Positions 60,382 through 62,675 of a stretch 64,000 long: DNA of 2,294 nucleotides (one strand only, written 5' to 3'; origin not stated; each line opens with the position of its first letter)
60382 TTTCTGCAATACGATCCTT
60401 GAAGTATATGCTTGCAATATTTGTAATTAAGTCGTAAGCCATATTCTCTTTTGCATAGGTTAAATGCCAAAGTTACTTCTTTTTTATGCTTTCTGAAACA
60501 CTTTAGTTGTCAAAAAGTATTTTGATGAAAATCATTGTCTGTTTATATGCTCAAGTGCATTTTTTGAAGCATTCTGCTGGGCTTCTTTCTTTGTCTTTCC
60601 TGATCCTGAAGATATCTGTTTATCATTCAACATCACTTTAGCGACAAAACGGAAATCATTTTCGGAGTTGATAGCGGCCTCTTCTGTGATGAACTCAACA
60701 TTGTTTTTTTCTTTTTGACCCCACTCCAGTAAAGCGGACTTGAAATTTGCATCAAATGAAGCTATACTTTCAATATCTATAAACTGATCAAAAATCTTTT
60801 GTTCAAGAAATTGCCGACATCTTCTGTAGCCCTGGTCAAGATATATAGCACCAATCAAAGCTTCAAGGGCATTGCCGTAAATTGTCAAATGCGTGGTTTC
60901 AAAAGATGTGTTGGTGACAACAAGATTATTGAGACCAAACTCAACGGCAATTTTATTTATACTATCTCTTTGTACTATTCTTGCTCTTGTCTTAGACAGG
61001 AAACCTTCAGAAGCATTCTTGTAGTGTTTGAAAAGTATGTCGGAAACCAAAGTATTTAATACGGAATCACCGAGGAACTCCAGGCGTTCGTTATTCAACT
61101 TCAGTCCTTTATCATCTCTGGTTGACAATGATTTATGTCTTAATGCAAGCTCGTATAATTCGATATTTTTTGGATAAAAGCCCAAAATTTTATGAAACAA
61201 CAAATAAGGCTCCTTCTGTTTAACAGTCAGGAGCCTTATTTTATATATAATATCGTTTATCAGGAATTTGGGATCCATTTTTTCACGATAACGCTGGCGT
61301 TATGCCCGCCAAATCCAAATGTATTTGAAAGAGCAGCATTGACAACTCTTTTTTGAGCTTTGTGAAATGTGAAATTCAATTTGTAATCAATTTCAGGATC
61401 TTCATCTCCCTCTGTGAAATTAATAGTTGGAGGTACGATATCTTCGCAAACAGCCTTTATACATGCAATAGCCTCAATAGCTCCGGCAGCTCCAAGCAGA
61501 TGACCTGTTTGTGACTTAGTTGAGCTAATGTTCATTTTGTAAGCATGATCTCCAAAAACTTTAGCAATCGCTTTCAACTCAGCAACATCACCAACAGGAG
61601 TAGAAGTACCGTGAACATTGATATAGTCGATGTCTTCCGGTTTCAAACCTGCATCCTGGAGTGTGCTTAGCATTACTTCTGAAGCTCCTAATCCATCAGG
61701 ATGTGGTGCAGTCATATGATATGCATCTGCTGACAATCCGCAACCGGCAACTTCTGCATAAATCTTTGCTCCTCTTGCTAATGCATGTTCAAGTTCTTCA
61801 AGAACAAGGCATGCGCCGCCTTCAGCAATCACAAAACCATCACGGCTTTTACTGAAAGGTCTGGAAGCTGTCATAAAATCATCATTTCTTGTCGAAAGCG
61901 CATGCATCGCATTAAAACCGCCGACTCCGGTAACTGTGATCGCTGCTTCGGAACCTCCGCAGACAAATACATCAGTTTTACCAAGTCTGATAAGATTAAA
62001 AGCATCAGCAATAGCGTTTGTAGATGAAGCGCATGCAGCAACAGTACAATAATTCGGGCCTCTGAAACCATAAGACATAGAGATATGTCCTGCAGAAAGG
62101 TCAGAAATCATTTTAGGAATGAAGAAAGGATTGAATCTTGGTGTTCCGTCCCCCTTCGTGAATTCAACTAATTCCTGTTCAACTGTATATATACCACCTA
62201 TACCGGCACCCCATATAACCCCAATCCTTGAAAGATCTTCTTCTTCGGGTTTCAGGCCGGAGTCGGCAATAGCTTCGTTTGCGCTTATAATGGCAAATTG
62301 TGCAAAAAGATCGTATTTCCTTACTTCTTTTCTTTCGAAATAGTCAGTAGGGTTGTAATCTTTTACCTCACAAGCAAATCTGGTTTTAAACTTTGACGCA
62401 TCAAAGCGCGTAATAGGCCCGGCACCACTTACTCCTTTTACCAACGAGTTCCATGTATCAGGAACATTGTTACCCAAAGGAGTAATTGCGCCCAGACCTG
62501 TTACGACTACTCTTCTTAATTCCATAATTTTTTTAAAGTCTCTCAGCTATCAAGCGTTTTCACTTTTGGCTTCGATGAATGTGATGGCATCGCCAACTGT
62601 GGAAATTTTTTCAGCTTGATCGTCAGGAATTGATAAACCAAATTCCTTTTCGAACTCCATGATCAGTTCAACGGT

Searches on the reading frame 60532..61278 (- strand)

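Call 54: search_protein_families(library=pfam, proteins=[window:60532-61278:-], max_evalue=0.0001)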
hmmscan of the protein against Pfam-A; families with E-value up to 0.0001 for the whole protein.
window:60532-61278:- (248 aa): 4 families
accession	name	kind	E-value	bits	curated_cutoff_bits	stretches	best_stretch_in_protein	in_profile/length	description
PF14622.11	Ribonucleas_3_3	-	2.2e-31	109.1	35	1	39-164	2-126/128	Ribonuclease-III-like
PF00636.31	Ribonuclease_3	-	1.8e-19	70.9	27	1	64-150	1-102/102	Ribonuclease III domain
PF00035.32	dsrm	-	2.5e-14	54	23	1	180-244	2-65/66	Double-stranded RNA binding motif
PF22935.1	RM44_endonuclase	-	1.3e-06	29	27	1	59-145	55-139/139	Large ribosomal subunit protein mL44, endonuclease domain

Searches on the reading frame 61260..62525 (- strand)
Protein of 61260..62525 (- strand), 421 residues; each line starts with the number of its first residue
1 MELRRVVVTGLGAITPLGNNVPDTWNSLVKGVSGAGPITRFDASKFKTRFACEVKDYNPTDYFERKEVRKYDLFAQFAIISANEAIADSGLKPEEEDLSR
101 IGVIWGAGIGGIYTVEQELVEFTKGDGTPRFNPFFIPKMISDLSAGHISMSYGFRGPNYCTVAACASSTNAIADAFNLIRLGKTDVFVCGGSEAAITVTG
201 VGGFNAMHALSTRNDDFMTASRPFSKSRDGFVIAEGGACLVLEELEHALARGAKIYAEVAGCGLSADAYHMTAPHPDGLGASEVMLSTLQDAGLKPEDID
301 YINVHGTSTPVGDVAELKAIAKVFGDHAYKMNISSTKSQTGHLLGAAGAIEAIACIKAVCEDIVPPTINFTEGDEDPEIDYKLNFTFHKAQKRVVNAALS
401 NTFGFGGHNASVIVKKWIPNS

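Call 54: search_protein_families(library=pfam, proteins=[window:61260-62525:-], max_evalue=0.0001)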
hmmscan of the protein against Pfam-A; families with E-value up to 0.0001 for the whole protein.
window:61260-62525:- (421 aa): 3 families
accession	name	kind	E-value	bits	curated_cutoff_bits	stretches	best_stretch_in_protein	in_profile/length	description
PF00109.32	ketoacyl-synt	-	8.7e-55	186.5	20.8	1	4-248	2-252/252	Beta-ketoacyl synthase, N-terminal domain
PF02801.28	Ketoacyl-synt_C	-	1.1e-40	138.7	20.8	1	256-370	1-118/119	Beta-ketoacyl synthase, C-terminal domain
PF00108.29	Thiolase_N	-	3.4e-05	23.8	26.4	0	164-195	84-115/260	Thiolase, N-terminal domain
